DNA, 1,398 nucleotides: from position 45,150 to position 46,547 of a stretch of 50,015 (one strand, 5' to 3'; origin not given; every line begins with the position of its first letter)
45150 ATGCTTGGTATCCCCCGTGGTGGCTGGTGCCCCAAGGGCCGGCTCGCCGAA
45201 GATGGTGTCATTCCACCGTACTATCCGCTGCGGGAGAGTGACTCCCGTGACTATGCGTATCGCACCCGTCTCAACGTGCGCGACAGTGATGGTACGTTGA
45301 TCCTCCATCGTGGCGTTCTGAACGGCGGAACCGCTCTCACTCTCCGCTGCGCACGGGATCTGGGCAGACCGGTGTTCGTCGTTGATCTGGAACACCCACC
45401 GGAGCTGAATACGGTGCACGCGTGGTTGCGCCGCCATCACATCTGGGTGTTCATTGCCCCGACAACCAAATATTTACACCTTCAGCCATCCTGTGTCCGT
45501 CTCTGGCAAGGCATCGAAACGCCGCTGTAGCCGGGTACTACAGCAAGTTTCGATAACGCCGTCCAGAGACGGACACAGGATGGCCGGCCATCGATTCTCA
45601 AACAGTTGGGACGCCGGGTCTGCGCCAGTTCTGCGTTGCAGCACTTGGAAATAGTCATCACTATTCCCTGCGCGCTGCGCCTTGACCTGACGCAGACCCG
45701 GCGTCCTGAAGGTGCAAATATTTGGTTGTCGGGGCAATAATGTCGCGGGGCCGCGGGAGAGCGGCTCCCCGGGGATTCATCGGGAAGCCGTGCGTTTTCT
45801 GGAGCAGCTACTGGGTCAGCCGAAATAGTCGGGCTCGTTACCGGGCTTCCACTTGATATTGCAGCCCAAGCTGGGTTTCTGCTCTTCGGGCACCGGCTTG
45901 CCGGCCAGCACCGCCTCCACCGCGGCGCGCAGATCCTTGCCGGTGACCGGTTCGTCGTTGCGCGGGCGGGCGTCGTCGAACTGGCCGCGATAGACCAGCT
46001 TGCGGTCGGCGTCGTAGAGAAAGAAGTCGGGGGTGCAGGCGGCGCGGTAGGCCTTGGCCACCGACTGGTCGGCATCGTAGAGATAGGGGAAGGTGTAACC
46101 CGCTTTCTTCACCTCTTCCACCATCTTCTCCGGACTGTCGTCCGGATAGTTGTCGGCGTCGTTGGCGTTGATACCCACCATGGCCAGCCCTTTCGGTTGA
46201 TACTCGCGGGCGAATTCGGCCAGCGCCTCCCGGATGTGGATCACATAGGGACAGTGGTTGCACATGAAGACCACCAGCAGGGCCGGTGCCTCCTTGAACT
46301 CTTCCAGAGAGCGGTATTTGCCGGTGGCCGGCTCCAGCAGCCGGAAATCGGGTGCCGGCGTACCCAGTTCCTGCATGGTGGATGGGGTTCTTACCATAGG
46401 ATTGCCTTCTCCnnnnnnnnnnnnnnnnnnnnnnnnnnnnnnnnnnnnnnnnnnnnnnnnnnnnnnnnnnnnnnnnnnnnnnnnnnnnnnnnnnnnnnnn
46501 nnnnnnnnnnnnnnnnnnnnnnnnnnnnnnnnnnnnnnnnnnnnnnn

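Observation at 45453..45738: Element copy E3 interrupts a YpsA/SLOG-like gene; exact excision restores the conserved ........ C-terminus, with no target-site duplication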

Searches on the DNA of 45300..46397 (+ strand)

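Call 3: search_dna_similar(query=window:45453-45738:+, collection=plasmids, mode=distant)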
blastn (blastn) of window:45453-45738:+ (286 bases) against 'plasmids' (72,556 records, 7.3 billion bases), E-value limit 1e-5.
No match.

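Call 7: search_rna_families(source=window, start=45300, end=45900, threshold=evalue, max_evalue=10)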
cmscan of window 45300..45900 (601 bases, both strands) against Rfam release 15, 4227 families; matches with E-value up to 10: 4.
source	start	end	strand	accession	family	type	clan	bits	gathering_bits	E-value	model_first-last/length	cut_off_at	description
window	45602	45713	+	RF03891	mir-2545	Gene; miRNA;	-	22.1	94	0.14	1-118/118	no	mir-2545 microRNA precursor family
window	45433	45486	-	RF01839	eeev_FSE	Cis-reg; frameshift_element;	-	14.8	80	3.8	1-73/73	no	eastern equine encephalitis ribosomal frameshift element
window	45663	45768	+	RF00195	RsmY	Gene; sRNA;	CL00106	11.5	57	2.7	1-121/121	no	RsmY RNA family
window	45747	45892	-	RF01953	SOX2OT_exon3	Gene; lncRNA;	-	6.8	70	8.9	156-276/276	no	SOX2 overlapping transcript exon 3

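Call 54: search_with_rna_model(model_id=R1, sources=[L144, L209, L226, L244, L140, L141, L001, L004, L006, L010, L130, L132, L133], max_evalue=0.01)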
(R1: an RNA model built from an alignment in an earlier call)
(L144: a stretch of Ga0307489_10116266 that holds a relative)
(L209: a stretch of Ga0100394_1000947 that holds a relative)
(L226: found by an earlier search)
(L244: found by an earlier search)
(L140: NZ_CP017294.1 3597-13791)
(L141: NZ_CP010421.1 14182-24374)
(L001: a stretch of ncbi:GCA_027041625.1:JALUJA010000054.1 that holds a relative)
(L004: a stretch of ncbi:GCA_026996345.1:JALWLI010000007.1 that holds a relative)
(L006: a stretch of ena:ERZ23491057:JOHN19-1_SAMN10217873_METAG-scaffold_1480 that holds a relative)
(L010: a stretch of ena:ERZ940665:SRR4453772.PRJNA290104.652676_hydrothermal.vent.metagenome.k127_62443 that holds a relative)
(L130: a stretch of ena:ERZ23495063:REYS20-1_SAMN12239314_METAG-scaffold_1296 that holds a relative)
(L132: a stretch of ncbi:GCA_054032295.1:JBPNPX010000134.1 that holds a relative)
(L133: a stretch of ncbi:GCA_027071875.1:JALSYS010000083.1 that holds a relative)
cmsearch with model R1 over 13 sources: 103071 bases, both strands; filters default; matches with E-value up to 0.01: 11.
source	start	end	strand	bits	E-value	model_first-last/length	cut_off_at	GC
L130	4710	4808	+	104.7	1.8e-22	1-98/98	no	0.65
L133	4713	4811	+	104.7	1.8e-22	1-98/98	no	0.65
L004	3784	3883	-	93.3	9.9e-20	1-98/98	no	0.63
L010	1088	1187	+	87.8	2e-18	1-98/98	no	0.63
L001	5595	5694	-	86.3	4.7e-18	1-98/98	no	0.63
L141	5090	5189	+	79.7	1.8e-16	1-98/98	no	0.7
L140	5090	5190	+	55.4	1.2e-10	1-98/98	no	0.6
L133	5685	5766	+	32.1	4.7e-05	1-98/98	no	0.72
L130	5682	5765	+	30.3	0.00012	1-98/98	no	0.69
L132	5344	5427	+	28.8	0.00028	1-98/98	no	0.74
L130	4550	4615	-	24.9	0.0024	18-81/98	no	0.67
